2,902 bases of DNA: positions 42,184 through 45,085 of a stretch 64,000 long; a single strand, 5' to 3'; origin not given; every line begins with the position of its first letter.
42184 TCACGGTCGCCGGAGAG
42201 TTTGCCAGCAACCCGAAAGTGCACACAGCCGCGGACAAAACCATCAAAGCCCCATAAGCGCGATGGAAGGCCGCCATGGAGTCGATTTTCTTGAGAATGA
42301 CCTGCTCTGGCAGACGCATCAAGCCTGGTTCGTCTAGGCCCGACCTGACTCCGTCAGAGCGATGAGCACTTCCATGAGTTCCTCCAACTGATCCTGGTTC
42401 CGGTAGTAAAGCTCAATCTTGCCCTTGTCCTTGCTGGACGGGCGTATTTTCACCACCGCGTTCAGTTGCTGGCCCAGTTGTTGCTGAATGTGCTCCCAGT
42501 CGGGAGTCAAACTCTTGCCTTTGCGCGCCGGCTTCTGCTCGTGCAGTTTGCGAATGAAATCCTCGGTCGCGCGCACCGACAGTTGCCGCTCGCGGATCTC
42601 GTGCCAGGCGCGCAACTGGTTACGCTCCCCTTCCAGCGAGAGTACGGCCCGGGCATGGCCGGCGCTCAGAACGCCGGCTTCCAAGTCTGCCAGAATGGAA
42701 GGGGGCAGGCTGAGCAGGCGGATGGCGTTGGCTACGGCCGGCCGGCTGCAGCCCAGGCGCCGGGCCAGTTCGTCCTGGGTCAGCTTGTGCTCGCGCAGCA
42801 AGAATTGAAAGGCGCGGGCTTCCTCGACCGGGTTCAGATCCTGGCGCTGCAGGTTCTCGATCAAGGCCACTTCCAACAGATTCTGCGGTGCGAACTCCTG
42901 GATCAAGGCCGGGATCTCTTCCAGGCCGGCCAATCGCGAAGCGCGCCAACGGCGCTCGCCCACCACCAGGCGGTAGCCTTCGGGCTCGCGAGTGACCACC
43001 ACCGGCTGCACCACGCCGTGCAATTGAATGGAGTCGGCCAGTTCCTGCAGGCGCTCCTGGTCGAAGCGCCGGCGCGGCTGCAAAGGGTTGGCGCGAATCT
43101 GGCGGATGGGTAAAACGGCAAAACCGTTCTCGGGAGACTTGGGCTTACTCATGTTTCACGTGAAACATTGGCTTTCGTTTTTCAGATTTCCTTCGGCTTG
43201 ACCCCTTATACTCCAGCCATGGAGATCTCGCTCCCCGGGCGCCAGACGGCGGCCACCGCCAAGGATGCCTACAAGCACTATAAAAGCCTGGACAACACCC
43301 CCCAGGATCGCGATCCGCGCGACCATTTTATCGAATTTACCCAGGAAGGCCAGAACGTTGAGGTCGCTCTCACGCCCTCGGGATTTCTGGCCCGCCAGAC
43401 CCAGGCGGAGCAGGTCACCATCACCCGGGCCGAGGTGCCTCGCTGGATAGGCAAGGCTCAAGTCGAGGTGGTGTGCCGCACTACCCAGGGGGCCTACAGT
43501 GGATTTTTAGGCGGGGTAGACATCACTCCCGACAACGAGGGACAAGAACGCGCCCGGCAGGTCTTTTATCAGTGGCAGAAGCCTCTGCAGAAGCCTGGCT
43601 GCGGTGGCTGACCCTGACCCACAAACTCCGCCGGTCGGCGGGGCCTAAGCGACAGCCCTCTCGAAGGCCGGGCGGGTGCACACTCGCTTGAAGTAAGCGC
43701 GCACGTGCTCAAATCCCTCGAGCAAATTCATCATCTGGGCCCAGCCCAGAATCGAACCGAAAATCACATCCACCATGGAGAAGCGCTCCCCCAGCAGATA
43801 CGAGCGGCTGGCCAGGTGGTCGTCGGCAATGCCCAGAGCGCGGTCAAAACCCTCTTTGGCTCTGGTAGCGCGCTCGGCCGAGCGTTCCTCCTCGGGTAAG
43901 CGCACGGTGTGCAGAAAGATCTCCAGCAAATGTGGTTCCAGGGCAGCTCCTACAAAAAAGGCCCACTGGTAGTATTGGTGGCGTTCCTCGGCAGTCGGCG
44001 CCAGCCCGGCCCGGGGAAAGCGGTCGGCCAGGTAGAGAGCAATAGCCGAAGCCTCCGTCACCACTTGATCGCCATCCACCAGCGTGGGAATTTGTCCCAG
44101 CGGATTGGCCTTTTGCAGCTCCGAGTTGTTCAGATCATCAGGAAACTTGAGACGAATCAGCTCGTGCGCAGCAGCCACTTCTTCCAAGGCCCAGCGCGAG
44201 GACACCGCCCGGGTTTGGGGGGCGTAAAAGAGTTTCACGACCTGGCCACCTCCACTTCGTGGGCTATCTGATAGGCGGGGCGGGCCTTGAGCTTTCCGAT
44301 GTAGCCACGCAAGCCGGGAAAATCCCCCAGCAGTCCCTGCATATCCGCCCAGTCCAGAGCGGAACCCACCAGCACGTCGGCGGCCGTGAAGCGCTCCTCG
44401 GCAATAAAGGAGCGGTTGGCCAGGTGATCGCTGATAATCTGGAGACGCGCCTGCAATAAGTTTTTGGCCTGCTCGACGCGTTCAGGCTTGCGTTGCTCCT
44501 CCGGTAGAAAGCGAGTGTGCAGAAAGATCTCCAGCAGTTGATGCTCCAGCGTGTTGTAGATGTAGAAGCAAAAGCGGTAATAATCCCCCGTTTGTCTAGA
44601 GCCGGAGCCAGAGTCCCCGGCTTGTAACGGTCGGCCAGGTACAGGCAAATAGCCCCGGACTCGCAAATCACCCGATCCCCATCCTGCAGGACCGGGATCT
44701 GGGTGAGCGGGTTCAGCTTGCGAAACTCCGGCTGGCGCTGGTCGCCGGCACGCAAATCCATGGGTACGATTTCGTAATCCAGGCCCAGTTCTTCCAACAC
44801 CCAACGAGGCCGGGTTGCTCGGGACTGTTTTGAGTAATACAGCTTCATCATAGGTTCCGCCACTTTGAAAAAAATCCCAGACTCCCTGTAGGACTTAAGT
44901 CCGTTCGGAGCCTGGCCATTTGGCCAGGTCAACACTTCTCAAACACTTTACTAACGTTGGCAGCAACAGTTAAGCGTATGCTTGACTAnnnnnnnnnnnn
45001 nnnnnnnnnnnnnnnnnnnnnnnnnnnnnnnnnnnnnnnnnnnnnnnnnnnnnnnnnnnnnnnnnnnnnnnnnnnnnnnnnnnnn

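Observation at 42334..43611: Orphan parB with a perfect consensus parS overlapping its start codon, with no parA nearby and 16 kb away from rsmG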

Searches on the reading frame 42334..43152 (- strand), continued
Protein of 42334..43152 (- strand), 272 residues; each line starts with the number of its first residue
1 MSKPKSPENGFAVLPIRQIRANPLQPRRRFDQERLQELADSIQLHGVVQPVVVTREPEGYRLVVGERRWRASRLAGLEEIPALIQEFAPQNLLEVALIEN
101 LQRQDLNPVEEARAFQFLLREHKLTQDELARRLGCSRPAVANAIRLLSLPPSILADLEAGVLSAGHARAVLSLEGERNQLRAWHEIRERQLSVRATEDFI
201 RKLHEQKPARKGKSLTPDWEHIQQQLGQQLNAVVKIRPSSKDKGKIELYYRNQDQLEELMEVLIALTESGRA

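Call 68: find_homologous_proteins(query=L058:274-1077:+, max_evalue=1e-30)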
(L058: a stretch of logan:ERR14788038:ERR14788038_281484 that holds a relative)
Query L058:274-1077:+ (268 aa): 8000 proteins with E <= 1e-30 among 8000 candidates; the best 120 are listed.
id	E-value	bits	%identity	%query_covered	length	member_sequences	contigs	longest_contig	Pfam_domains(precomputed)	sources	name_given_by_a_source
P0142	1.8e-167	574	100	100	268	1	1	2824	PF00142.25,PF10609.16,PF01656.30,PF13614.13,PF09140.18,PF06564.19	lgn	-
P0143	2.0e-111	390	70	99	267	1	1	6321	PF00142.25,PF10609.16,PF01656.30,PF13614.13,PF09140.18,PF06564.19,PF02374.22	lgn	-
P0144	2.0e-111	390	71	98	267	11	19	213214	PF00142.25,PF10609.16,PF01656.30,PF13614.13,PF09140.18,PF06564.19,PF02374.22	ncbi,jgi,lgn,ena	jgi:chromosome partitioning protein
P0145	6.7e-111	388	69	99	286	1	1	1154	PF00142.25,PF10609.16,PF01656.30,PF13614.13,PF09140.18,PF06564.19,PF02374.22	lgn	-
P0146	7.7e-110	385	69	98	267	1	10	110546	PF00142.25,PF10609.16,PF01656.30,PF13614.13,PF09140.18,PF06564.19,PF02374.22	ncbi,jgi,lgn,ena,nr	ncbi:MAG: ParA family protein [Candidatus Xenobium sp.]|jgi:chromosome partitioning protein|nr:ParA 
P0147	7.9e-110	385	70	96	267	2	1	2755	PF00142.25,PF10609.16,PF01656.30,PF13614.13,PF09140.18,PF06564.19,PF02374.22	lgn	-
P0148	1.6e-109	384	70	95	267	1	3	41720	PF00142.25,PF10609.16,PF01656.30,PF13614.13,PF09140.18,PF06564.19,PF02374.22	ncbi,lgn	-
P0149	2.2e-109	383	69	95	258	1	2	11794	PF00142.25,PF10609.16,PF01656.30,PF13614.13,PF09140.18,PF06564.19,PF02374.22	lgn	-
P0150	2.3e-109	383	70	98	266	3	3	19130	PF00142.25,PF10609.16,PF01656.30,PF13614.13,PF09140.18,PF06564.19,PF02374.22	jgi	-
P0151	9.2e-109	381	69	98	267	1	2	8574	PF00142.25,PF10609.16,PF01656.30,PF13614.13,PF09140.18,PF06564.19,PF02374.22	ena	-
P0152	2.1e-108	380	69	100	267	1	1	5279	PF00142.25,PF10609.16,PF01656.30,PF13614.13,PF09140.18,PF06564.19,PF02374.22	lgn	-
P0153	2.5e-108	380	68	98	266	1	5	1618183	PF00142.25,PF10609.16,PF01656.30,PF13614.13,PF09140.18,PF06564.19,PF02374.22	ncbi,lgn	-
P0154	1.0e-107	378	68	98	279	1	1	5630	PF00142.25,PF10609.16,PF01656.30,PF13614.13,PF09140.18,PF06564.19,PF02374.22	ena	-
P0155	4.5e-104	366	67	96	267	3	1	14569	PF00142.25,PF10609.16,PF01656.30,PF13614.13,PF09140.18,PF06564.19,PF02374.22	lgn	-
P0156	5.9e-104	365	63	100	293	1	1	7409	PF00142.25,PF10609.16,PF01656.30,PF13614.13,PF09140.18,PF06564.19,PF02374.22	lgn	-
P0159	2.5e-103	363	65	99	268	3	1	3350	PF00142.25,PF10609.16,PF01656.30,PF13614.13,PF09140.18,PF06564.19,PF02374.22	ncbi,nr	ncbi:MAG: ParA family protein [Candidatus Eremiobacteraeota bacterium]|nr:ParA family protein [Candi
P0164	9.6e-103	361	64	94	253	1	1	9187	PF00142.25,PF10609.16,PF01656.30,PF13614.13,PF09140.18,PF06564.19,PF02374.22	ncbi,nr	ncbi:MAG: AAA family ATPase [bacterium]|nr:AAA family ATPase [bacterium]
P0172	2.2e-100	354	64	99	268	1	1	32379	PF00142.25,PF10609.16,PF01656.30,PF13614.13,PF09140.18,PF06564.19,PF02374.22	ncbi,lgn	-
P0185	1.1e-98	348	62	96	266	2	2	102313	PF00142.25,PF10609.16,PF01656.30,PF13614.13,PF09140.18,PF06564.19,PF02374.22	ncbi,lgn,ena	-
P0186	2.3e-98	347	63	99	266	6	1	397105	PF00142.25,PF10609.16,PF01656.30,PF13614.13,PF09140.18,PF06564.19,PF02374.22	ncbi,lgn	ncbi:MAG: chromosome partitioning protein [Candidatus Xenobia bacterium]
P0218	3.5e-96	340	61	97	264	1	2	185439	PF00142.25,PF10609.16,PF01656.30,PF13614.13,PF09140.18,PF06564.19,PF02374.22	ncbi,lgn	-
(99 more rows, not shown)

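Call 69: list_cluster_members(proteins=[P0144, P0146, P0148, P0153, P0159, P0172, P0185, P0186, P0218, P0164])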
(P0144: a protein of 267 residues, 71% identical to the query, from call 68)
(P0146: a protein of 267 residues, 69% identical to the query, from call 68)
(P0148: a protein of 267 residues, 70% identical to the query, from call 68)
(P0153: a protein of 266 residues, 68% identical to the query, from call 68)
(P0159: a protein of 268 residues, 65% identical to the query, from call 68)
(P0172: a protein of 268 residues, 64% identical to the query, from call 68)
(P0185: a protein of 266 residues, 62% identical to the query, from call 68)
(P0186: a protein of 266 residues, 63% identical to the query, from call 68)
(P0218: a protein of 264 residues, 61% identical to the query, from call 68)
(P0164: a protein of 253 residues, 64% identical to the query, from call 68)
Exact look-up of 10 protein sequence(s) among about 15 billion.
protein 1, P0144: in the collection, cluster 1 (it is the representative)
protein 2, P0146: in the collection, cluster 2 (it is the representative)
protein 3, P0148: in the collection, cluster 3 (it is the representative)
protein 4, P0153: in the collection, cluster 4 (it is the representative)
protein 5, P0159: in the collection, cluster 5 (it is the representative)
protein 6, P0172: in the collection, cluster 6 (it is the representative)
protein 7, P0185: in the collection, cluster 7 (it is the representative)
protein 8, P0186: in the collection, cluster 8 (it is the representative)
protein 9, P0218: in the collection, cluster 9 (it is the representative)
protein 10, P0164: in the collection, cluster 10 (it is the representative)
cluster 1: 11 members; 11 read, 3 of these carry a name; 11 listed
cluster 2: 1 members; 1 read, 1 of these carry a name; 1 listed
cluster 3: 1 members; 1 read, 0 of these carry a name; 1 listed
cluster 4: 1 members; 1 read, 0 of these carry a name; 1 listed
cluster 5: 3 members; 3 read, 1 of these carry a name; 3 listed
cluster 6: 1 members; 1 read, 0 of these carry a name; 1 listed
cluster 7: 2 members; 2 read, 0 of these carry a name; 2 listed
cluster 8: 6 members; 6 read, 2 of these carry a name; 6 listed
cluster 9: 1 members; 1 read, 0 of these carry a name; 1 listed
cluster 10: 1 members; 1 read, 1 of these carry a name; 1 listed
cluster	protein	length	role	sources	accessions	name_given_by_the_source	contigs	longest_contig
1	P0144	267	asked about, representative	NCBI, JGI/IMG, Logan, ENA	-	chromosome partitioning protein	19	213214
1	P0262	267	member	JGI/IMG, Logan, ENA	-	chromosome partitioning protein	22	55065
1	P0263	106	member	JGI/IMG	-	chromosome partitioning protein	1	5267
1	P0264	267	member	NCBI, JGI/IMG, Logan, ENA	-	-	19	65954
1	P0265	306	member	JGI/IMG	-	-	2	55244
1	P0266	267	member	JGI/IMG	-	-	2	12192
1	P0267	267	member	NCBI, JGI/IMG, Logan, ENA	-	-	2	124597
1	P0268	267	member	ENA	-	-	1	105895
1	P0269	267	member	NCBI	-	-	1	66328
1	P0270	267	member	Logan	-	-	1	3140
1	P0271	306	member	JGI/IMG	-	-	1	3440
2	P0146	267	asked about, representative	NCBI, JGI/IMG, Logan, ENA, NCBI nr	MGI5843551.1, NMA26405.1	MAG: ParA family protein [Candidatus Xenobium sp.] | chromosome partitioning protein | ParA family protein [Burkholderiales bacterium]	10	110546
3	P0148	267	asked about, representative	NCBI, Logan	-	-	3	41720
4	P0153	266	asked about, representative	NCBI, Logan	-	-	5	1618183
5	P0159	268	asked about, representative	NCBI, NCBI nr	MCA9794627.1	MAG: ParA family protein [Candidatus Eremiobacteraeota bacterium] | ParA family protein [Candidatus Eremiobacteraeota bacterium]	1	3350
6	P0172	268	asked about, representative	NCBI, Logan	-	-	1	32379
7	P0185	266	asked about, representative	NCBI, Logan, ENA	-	-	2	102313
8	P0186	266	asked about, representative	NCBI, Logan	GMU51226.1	MAG: chromosome partitioning protein [Candidatus Xenobia bacterium]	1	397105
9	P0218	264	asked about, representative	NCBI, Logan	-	-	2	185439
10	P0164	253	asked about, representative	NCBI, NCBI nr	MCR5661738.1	MAG: AAA family ATPase [bacterium] | AAA family ATPase [bacterium]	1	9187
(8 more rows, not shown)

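Call 70: find_encoding_contigs(protein=P0018, flank=10000, max_places=2)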
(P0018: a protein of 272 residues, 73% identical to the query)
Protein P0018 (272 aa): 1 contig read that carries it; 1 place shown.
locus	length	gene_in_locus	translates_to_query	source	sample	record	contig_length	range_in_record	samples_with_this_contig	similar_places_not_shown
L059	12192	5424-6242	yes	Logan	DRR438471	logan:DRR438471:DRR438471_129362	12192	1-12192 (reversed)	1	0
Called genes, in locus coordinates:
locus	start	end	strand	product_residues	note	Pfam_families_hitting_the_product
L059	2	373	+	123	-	?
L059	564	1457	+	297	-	PF00892:EamA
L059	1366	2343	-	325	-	PF13409:GST_N_2, PF00043:GST_C, PF14497:GST_C_3 (faint), PF13410:GST_C_2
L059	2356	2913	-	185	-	PF00300:His_Phos_1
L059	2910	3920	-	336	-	PF01590:GAF, PF13185:GAF_2, PF00990:GGDEF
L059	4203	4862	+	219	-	PF00072:Response_reg, PF00196:GerE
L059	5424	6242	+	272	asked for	PF02195:ParB_N, PF17762:HTH_ParB, PF23552:ParB_C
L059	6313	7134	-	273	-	-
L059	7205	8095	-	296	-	-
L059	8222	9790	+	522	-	PF00515:TPR_1 (faint), PF07719:TPR_2 (faint), PF13428:TPR_14 (faint), PF13432:TPR_16 (faint), PF13176:TPR_7 (faint), PF13424:TPR_12 (weak), PF17874:TPR_MalT (weak), PF13424:TPR_12, +1 more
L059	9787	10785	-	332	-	PF01073:3Beta_HSD, PF01370:Epimerase, PF04321:RmlD_sub_bind, PF05368:NmrA, PF07993:NAD_binding_4 (faint), PF13460:NAD_binding_10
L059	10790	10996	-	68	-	PF12732:YtxH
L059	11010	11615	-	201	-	PF21176:RecR_HhH, PF13662:Toprim_4, PF01751:Toprim, PF21175:RecR_C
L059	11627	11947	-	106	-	PF02575:YbaB_DNA_bd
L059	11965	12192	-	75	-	?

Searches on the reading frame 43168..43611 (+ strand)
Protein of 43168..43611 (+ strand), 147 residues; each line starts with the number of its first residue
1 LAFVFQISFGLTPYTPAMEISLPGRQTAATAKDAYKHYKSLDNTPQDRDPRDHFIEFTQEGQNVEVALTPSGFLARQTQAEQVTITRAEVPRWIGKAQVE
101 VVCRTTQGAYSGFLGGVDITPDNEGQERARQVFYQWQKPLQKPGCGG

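Call 5: search_protein_families(library=pfam, proteins=[window:43168-43611:+], max_evalue=0.01)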
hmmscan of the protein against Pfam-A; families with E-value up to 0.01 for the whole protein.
window:43168-43611:+ (147 aa): 0 families

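Call 49: find_homologous_proteins(query=window:43219-43611:+, max_evalue=0.001)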
Query window:43219-43611:+ (130 aa): 14 proteins with E <= 0.001 among 21 candidates.
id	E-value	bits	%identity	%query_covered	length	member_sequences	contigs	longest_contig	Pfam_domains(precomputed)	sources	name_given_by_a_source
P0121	2.9e-71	256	85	100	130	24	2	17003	-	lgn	-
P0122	2.1e-63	230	77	100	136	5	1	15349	-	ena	-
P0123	5.1e-62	226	78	100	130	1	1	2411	-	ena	-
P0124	9.8e-62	225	75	100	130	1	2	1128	-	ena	-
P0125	4.7e-60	219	74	100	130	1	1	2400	-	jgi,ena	-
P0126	7.2e-56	206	70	100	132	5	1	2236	-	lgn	-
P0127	2.7e-54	201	70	96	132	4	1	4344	-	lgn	-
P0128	3.6e-43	165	57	99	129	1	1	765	-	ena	-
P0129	1.7e-42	163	59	96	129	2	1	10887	-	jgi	-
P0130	8.1e-42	160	58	97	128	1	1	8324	-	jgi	jgi:hypothetical protein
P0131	3.0e-41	159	56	97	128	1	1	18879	-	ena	-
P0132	6.5e-41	157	56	99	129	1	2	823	-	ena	-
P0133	4.8e-37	145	52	97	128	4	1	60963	-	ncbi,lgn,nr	ncbi:hypothetical protein IV102_18465 [bacterium]|nr:hypothetical protein [bacterium]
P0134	7.7e-35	138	52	95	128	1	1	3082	-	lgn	-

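Call 60: predict_structure(alignment_id=A2)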
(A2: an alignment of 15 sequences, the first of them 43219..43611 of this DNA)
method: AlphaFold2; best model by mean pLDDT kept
length: 130 residues; sequences in the alignment: 15
mean_pLDDT: 46.9   pTM: 0.35
mean pLDDT of the five models: 46.9, 43.9, 42.9, 42.5, 41.6
residues with pLDDT >= 90: 0; 70-90: 0; 50-70: 52; < 50: 78
segments of 3 or more residues with pLDDT < 50: 1-35, 39-42, 65-91, 122-130
pLDDT, mean of each block of 10 residues (from residue 1): 30 44 42 46 52 54 45 40 38 52 60 62 42
secondary structure, 60 per line:
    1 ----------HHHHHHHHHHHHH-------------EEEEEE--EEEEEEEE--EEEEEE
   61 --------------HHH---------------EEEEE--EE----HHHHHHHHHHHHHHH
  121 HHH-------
elements in order: H11-23 E37-42 E45-52 E55-60 E93-97 H106-123

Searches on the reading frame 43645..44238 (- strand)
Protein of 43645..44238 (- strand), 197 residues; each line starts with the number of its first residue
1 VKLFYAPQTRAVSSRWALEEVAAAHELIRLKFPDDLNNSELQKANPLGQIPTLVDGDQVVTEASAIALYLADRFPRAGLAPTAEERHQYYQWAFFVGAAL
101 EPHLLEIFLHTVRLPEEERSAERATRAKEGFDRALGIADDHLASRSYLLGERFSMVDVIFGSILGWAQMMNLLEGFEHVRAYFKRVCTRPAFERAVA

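Call 5: search_protein_families(library=pfam, proteins=[window:43645-44238:-], max_evalue=0.01)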
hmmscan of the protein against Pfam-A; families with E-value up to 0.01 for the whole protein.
window:43645-44238:- (197 aa): 6 families
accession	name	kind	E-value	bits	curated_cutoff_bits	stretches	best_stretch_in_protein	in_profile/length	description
PF02798.26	GST_N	-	1.6e-12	48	20.9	1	1-71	3-75/76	Glutathione S-transferase, N-terminal domain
PF00043.30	GST_C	-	5.7e-11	43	20.7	1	103-190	4-93/93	Glutathione S-transferase, C-terminal domain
PF13410.11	GST_C_2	-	5.7e-11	42.8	24.9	1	123-185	3-69/69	Glutathione S-transferase, C-terminal domain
PF13409.12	GST_N_2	-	1.3e-09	38.9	25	1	15-72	9-69/70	Glutathione S-transferase, N-terminal domain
PF13417.12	GST_N_3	-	3.9e-08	34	22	1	15-75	14-72/75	Glutathione S-transferase, N-terminal domain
PF14497.11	GST_C_3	-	5.1e-05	23.9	21.6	1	116-191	16-96/104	Glutathione S-transferase, C-terminal domain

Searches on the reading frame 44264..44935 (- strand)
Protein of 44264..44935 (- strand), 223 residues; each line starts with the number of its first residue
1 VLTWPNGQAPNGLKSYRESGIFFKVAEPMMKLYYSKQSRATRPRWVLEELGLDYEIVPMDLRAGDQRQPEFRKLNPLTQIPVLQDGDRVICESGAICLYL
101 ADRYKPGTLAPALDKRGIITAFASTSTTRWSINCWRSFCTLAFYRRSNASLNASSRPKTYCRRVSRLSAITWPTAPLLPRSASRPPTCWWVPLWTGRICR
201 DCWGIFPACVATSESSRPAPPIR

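Call 5: search_protein_families(library=pfam, proteins=[window:44264-44935:-], max_evalue=0.01)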
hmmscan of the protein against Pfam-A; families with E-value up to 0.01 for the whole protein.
window:44264-44935:- (223 aa): 3 families
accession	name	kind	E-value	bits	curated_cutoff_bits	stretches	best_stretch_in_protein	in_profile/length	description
PF02798.26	GST_N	-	7.5e-22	77.9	20.9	1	33-101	5-75/76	Glutathione S-transferase, N-terminal domain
PF13409.12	GST_N_2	-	1e-17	64.9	25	1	40-102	5-69/70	Glutathione S-transferase, N-terminal domain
PF13417.12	GST_N_3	-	4.9e-17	62.5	22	1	32-105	1-72/75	Glutathione S-transferase, N-terminal domain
